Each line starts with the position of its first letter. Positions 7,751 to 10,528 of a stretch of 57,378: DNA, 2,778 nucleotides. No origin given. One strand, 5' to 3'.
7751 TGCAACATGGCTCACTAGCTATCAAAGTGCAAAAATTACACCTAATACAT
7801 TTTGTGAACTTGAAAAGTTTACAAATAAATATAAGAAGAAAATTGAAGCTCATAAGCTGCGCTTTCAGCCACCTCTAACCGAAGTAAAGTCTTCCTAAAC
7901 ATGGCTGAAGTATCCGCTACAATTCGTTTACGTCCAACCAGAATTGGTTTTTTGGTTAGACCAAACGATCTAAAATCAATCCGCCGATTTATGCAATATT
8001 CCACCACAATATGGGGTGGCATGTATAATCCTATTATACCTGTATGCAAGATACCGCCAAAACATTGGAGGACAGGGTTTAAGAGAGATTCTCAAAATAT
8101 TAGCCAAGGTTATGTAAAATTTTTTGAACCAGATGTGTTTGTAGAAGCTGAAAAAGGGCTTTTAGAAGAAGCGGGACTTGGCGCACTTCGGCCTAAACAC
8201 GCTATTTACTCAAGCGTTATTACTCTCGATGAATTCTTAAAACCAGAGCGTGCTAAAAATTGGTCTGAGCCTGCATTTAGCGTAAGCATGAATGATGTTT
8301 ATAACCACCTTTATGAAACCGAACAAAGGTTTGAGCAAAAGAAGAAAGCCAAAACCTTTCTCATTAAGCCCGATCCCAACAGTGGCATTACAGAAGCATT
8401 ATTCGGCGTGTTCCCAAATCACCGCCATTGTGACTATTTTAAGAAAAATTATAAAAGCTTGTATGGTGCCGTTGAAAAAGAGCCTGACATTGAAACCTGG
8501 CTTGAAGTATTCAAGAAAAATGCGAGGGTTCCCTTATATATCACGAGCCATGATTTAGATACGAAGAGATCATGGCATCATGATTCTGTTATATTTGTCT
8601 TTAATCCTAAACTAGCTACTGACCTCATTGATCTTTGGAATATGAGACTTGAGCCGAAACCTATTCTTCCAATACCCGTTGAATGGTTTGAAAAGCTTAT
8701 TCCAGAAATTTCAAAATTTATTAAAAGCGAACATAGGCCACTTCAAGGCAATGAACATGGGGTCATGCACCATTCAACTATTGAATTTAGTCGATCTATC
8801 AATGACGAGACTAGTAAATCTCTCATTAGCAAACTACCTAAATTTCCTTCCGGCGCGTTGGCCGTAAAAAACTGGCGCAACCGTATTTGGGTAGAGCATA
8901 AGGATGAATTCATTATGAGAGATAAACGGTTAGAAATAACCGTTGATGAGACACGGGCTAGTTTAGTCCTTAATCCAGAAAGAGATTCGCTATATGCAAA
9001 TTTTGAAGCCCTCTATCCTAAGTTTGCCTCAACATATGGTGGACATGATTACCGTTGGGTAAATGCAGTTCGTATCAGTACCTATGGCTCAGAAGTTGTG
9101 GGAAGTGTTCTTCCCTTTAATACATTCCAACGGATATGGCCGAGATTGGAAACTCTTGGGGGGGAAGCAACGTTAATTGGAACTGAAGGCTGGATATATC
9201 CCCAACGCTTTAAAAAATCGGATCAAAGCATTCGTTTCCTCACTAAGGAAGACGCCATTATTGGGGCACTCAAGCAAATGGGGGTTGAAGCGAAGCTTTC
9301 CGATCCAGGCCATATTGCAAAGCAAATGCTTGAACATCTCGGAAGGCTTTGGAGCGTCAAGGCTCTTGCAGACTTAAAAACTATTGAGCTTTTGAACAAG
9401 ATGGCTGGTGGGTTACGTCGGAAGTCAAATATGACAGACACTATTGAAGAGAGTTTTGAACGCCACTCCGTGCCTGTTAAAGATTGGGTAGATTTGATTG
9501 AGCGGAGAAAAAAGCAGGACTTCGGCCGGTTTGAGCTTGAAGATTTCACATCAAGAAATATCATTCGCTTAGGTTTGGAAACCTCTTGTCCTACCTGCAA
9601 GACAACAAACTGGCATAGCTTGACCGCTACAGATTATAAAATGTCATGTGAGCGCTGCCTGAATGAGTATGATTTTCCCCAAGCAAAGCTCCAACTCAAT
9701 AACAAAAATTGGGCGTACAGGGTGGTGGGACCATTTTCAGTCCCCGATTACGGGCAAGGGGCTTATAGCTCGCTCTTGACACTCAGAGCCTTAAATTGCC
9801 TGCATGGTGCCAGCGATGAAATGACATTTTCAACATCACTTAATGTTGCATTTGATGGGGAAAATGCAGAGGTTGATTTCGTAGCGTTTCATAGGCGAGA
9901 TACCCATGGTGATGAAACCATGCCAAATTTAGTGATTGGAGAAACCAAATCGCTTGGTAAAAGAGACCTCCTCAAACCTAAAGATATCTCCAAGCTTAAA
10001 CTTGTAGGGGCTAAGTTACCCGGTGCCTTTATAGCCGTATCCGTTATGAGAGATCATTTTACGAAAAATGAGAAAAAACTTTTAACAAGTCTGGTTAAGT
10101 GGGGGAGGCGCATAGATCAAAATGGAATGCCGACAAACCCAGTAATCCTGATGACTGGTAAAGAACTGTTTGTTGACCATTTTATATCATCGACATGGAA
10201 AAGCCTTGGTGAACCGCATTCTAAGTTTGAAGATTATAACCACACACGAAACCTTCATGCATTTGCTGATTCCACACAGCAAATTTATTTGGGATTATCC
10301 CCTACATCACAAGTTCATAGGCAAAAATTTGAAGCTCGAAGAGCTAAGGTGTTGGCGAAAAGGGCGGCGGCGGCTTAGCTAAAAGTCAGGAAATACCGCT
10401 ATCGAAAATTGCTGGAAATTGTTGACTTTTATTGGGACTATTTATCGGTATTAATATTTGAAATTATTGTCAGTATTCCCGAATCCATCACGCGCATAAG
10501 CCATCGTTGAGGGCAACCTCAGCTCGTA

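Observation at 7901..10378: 825-aa protein combining a large unassigned N-terminal region, a CxxC-x16-CxxC zinc ribbon and a PD-(D/E)xK-like nuclease core, with no NTPase motif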

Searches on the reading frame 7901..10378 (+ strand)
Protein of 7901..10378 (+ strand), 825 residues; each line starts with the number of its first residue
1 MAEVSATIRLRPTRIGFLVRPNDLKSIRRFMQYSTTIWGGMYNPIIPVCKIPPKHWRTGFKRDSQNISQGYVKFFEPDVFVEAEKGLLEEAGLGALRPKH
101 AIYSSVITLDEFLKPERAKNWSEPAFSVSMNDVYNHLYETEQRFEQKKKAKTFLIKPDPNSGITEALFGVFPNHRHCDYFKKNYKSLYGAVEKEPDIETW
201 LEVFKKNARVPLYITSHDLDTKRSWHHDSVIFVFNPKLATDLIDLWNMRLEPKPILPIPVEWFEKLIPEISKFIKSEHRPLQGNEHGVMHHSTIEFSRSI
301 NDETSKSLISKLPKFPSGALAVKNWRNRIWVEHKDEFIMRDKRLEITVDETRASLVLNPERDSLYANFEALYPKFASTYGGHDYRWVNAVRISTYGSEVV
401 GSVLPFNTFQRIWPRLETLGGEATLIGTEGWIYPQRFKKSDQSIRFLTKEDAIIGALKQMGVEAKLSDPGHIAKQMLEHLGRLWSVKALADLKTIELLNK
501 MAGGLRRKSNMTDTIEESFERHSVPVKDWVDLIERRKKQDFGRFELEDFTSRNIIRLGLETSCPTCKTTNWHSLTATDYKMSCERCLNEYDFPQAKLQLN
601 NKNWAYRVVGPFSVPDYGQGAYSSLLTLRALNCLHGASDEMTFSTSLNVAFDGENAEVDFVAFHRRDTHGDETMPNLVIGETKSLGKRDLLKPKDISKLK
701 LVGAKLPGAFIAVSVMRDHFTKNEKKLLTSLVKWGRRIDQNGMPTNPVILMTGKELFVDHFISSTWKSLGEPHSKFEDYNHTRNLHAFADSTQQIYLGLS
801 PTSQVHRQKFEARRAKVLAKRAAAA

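Call 4: search_protein_families(library=pfam, proteins=[window:7901-10378:+], max_evalue=0.01)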
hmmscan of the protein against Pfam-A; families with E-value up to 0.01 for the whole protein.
window:7901-10378:+ (825 aa): 0 families

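Call 5: search_protein_families(library=padloc, proteins=[window:7901-10378:+], max_evalue=0.1)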
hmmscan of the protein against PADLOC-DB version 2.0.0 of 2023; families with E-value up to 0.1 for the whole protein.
window:7901-10378:+ (825 aa): 0 families

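Call 6: search_protein_families(library=phrogs, proteins=[window:7901-10378:+], max_evalue=0.01)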
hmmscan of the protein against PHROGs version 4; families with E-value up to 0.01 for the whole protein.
window:7901-10378:+ (825 aa): 0 families

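Call 7: find_homologous_proteins(query=window:7901-10375:+)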
Query window:7901-10375:+ (825 aa): 486 proteins with E <= 0.001 among 8000 candidates; the best 120 are listed.
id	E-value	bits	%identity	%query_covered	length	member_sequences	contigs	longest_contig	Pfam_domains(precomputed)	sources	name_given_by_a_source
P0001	0.0e+0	1861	100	96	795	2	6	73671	-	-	-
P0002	0.0e+0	1608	82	100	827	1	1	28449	-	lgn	-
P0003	0.0e+0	1104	57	100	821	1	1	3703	-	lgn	-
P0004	0.0e+0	1094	57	99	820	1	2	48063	-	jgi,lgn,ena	-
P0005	0.0e+0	1091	58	97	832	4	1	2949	-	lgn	-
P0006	0.0e+0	1083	57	99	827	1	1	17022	-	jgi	-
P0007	0.0e+0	1071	55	97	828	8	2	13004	-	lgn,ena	-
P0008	0.0e+0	1066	56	99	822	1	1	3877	-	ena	-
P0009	0.0e+0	1054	57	96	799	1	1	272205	-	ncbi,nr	ncbi:MAG TPA: hypothetical protein VHP58_00980 [Alphaproteobacteria bacterium]|nr:hypothetical prote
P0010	0.0e+0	1053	57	95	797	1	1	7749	-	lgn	-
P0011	0.0e+0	1047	55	99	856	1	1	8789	-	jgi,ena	-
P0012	0.0e+0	1047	55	97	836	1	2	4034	-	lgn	-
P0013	0.0e+0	1047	54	99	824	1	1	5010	-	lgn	-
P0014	0.0e+0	1038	54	97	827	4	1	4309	-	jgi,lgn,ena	-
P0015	0.0e+0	1035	55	99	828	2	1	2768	-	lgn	-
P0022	0.0e+0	1024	53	100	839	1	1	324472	-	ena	-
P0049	5.6e-294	995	52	99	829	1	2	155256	-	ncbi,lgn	-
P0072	7.8e-291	985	51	100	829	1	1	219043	-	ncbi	ncbi:hypothetical protein AAHK20_24435 [Trinickia sp. YCB016]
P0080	3.7e-289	979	51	99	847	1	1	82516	-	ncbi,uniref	ncbi:hypothetical protein ABID59_007207 [Bradyrhizobium sp. S3.3.6]|uniref:hypothetical protein n=1 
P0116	3.7e-284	963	51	97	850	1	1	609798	-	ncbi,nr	ncbi:MAG: hypothetical protein K2Q28_02535 [Hyphomicrobium sp.]|nr:hypothetical protein [Hyphomicrob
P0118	9.5e-284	961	52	96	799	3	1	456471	-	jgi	jgi:hypothetical protein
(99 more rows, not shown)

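Call 8: search_protein_families(library=ncbifam, proteins=[window:7901-10378:+], max_evalue=0.01)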
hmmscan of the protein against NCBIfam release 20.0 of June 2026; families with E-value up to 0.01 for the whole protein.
window:7901-10378:+ (825 aa): 0 families

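Call 9: search_solved_structures(query=window:7901-10375:+, max_evalue=1)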
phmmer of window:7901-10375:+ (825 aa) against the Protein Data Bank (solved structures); distinct sequences matched with E-value up to 1: 4.
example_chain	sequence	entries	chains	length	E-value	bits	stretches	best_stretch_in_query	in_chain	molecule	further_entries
4jwt_A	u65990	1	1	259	0.36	11.7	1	70-128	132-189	Methylthioadenosine nucleosidase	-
8bau_A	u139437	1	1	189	0.55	11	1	273-365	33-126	NADAR domain-containing protein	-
7pi0_R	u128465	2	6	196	0.8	10.5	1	384-427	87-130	Chlorophyll a-b binding protein, chloroplastic, CP29 | CP29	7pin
7pi5_R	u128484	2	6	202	0.84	10.4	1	384-427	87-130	CP29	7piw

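Call 14: find_encoding_contigs(protein=P0009, flank=8000, max_places=2)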
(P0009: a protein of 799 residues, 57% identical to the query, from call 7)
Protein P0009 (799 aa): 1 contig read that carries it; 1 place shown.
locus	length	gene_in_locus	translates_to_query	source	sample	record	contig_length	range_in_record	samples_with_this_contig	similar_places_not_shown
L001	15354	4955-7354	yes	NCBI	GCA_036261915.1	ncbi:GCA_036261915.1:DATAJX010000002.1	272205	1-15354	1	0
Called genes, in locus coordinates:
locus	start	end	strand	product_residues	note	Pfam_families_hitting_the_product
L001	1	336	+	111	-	?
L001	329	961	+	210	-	-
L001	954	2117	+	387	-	PF13356:Arm-DNA-bind_3, PF00589:Phage_integrase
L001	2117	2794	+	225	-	-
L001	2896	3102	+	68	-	PF12728:HTH_17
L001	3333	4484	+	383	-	-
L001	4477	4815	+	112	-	-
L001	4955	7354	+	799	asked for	-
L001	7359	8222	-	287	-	-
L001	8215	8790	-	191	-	PF00657:Lipase_GDSL, PF13472:Lipase_GDSL_2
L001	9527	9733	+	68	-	-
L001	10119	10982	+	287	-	-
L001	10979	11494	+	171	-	-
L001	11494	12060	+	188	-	-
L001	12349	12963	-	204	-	PF05974:DUF892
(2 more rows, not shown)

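Call 15: find_encoding_contigs(protein=P0072, flank=8000, max_places=2)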
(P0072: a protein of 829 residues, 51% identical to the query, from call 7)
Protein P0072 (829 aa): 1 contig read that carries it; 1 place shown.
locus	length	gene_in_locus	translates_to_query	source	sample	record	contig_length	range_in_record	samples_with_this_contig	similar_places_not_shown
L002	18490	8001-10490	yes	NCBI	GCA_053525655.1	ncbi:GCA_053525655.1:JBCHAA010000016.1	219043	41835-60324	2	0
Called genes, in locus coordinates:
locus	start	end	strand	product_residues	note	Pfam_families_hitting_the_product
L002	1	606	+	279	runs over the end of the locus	PF13369:Transglut_core2, PF13371:TPR_9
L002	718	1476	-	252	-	PF00106:adh_short, PF01370:Epimerase (weak), PF08659:KR (weak), PF13561:adh_short_C2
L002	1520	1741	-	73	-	-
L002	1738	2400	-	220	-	PF00406:ADK, PF13207:AAA_17, PF05191:ADK_lid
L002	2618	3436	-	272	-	PF02348:CTP_transf_3, PF12804:NTP_transf_3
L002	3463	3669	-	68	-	PF03966:Trm112p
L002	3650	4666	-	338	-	PF02606:LpxK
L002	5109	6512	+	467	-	PF13742:tRNA_anti_2, PF01336:tRNA_anti-codon, PF02601:Exonuc_VII_L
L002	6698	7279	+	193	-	PF00081:Sod_Fe_N, PF02777:Sod_Fe_C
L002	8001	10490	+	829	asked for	-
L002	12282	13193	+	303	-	-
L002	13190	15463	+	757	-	PF27135:HTH_TnsB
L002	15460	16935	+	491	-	PF05621:TniB (weak), PF13401:AAA_22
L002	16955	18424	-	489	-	PF06527:TniQ, PF15978:TnsD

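Call 16: find_encoding_contigs(protein=P0116, flank=8000, max_places=2)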
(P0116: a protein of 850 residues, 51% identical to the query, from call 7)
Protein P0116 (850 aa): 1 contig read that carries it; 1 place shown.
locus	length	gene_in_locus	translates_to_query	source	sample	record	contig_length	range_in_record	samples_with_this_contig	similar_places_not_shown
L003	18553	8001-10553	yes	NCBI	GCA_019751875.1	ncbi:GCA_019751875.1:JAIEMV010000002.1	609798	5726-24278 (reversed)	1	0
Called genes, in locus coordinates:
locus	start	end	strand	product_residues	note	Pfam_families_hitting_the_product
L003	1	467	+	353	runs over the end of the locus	PF02931:Neur_chan_LBD (faint)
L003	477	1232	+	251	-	PF00293:NUDIX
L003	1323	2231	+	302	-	PF02567:PhzC-PhzF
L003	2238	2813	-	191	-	PF01292:Ni_hydr_CYTB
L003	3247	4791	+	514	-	PF00682:HMGL-like, PF22617:HCS_D2, PF08502:LeuA_dimer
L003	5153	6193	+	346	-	PF06723:MreB_Mbl, PF00022:Actin, PF00012:HSP70, PF14450:FtsA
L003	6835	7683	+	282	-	-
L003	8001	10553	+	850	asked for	-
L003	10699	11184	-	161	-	-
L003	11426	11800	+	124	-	-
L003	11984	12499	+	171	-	PF22381:Staph_reg_Sar_Rot (weak), PF01047:MarR (weak), PF12802:MarR_2, PF13463:HTH_27 (weak)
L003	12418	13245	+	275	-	PF01925:TauE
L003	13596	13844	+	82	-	-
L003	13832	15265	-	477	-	PF08448:PAS_4 (faint), PF24820:Diguanyl_cycl_sensor (faint), PF12860:PAS_7 (faint), PF00989:PAS, PF13426:PAS_9, PF00989:PAS (weak), PF13188:PAS_8 (weak), PF02954:HTH_8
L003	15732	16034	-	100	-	-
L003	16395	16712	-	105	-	PF00816:Histone_HNS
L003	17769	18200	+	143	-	PF20346:DUF6641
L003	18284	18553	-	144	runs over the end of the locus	PF00571:CBS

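Call 18: find_encoding_contigs(protein=P0001, flank=10000, max_places=4)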
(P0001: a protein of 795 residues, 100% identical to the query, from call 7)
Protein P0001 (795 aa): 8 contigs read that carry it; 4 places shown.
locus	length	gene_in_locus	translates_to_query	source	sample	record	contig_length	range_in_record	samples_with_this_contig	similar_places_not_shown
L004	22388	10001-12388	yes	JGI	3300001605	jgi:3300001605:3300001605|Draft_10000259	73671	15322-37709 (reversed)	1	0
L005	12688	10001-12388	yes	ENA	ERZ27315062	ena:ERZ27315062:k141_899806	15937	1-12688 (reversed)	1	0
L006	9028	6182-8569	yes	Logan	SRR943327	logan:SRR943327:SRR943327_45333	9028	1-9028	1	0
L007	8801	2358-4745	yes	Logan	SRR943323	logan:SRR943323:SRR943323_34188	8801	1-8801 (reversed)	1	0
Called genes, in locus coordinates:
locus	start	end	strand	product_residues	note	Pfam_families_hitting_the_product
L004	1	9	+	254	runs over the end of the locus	-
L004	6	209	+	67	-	-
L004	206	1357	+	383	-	-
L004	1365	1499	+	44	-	-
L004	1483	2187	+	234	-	PF04335:VirB8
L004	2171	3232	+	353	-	PF03524:CagX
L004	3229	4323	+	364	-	PF03743:TrbI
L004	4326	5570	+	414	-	-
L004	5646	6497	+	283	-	-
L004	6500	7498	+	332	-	PF00437:T2SSE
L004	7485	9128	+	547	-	-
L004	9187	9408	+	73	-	-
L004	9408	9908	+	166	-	-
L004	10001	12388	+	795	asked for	-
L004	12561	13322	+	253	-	-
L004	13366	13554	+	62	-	-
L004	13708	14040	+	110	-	-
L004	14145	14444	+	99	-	-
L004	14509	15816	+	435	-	-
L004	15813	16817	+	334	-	PF25989:YknX_C (faint), PF25973:BSH_CzcB, PF25954:Beta-barrel_RND_2, PF25975:CzcB_C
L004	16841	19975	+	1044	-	PF00873:ACR_tran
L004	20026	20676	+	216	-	PF01545:Cation_efflux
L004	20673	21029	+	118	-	PF09917:DUF2147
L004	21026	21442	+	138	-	PF00376:MerR, PF13411:MerR_1, PF09278:MerR-DNA-bind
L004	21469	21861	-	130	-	-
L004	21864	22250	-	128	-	PF00403:HMA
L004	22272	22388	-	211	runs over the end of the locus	-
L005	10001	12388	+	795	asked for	-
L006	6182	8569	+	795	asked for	-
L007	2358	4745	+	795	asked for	-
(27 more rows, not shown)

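Call 19: find_encoding_contigs(protein=P0002, flank=10000, max_places=2)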
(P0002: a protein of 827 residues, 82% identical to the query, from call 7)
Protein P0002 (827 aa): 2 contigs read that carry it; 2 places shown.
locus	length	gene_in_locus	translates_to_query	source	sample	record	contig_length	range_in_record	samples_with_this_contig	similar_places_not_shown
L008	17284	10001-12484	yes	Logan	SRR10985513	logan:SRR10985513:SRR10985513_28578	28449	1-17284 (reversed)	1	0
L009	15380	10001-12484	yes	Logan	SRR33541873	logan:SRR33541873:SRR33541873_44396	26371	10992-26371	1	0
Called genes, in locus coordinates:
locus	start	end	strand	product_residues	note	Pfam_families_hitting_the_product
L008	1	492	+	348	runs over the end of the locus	PF03524:CagX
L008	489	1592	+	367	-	PF03743:TrbI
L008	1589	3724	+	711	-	-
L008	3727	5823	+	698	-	-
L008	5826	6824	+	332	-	PF00437:T2SSE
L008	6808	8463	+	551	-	PF02534:T4SS-DNA_transf, PF10412:TrwB_AAD_bind, PF12696:TraG-D_C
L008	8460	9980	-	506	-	PF18733:HEPN_LA2681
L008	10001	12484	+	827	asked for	-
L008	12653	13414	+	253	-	-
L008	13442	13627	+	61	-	-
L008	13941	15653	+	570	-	PF02195:ParB_N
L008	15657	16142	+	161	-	-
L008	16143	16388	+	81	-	-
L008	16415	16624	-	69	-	-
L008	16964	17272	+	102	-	PF11284:DUF3085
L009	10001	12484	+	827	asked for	-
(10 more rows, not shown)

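Call 20: find_encoding_contigs(protein=P0022, flank=8000, max_places=2)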
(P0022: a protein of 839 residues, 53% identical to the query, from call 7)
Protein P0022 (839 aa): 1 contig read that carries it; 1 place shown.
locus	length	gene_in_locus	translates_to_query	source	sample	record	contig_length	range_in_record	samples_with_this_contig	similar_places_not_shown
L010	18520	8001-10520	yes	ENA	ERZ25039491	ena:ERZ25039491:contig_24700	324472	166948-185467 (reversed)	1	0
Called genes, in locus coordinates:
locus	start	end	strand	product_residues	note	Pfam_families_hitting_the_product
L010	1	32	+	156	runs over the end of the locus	-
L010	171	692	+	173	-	-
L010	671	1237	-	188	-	PF05378:Hydant_A_N, PF01968:Hydantoinase_A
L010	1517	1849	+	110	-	-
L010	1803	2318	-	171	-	-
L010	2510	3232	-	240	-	PF00990:GGDEF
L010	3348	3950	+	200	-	-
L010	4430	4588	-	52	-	-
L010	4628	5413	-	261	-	-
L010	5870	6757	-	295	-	PF10899:AbiGi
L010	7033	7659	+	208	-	-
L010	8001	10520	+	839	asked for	-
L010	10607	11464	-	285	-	-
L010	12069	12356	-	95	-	-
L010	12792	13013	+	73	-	-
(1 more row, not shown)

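Call 25: predict_structure(alignment_id=A1)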
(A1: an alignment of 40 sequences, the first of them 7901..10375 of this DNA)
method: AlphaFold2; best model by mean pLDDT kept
length: 825 residues; sequences in the alignment: 40
mean_pLDDT: 83.4   pTM: 0.82
mean pLDDT of the five models: 83.4, 80.7, 79.4, 78.0, 77.3
residues with pLDDT >= 90: 318; 70-90: 378; 50-70: 104; < 50: 25
segments of 3 or more residues with pLDDT < 50: 185-188, 506-510, 513-517
pLDDT, mean of each block of 10 residues (from residue 1): 87 95 93 89 94 77 80 93 94 83 81 64 74 76 54 84 92 57 53 90 84 86 86 95 93 93 95 90 78 93 93 90 85 64 88 87 83 83 85 73 88 75 82 86 87 93 93 90 86 88 57 49 83 80 78 86 80 66 77 54 79 74 92 73 93 94 77 85 86 94 94 94 96 90 89 87 87 88 89 94 84 86 82
secondary structure, 60 per line:
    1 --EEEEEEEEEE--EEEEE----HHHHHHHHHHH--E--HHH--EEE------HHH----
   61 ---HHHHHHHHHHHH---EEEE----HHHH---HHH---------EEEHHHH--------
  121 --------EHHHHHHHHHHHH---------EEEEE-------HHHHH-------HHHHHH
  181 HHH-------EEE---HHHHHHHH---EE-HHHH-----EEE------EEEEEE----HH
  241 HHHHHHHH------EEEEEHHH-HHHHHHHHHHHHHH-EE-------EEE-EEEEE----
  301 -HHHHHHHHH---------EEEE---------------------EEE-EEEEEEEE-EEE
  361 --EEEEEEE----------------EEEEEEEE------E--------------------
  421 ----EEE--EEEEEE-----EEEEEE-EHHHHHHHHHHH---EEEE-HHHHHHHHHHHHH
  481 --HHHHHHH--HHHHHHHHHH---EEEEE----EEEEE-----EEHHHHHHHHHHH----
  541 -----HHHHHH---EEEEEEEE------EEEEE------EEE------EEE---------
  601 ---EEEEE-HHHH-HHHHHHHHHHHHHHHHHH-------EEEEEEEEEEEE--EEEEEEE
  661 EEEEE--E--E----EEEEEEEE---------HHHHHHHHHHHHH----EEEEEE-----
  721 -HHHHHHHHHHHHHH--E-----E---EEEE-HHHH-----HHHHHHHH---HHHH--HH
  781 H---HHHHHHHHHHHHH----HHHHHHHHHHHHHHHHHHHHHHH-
elements in order (helices of 4 or more, strands of 3 or more residues): E3-12 E15-19 H24-34 E45-47 H64-75 E79-82 H87-90 E106-108 H109-112 H130-141 E151-155 H163-167 H175-183 E191-193 H197-204 H211-214 E220-222 E229-234 H239-248 E255-259 H264-277 E288-290 E292-296 H302-310 E320-323 E345-347 E349-356 E358-360 E363-369 E386-393 E425-427 E430-435 E441-446 H449-459 E463-466 H468-480 H483-489 H492-501 E505-509 E514-518 H526-536 H546-551 E555-562 E569-573 E580-582 E589-591 E604-608 H610-613 H615-632 E640-651 E654-665 E676-683 H693-705 E710-715 H722-735 E748-751 H753-756 H762-769 H773-776 H785-797 H802-824
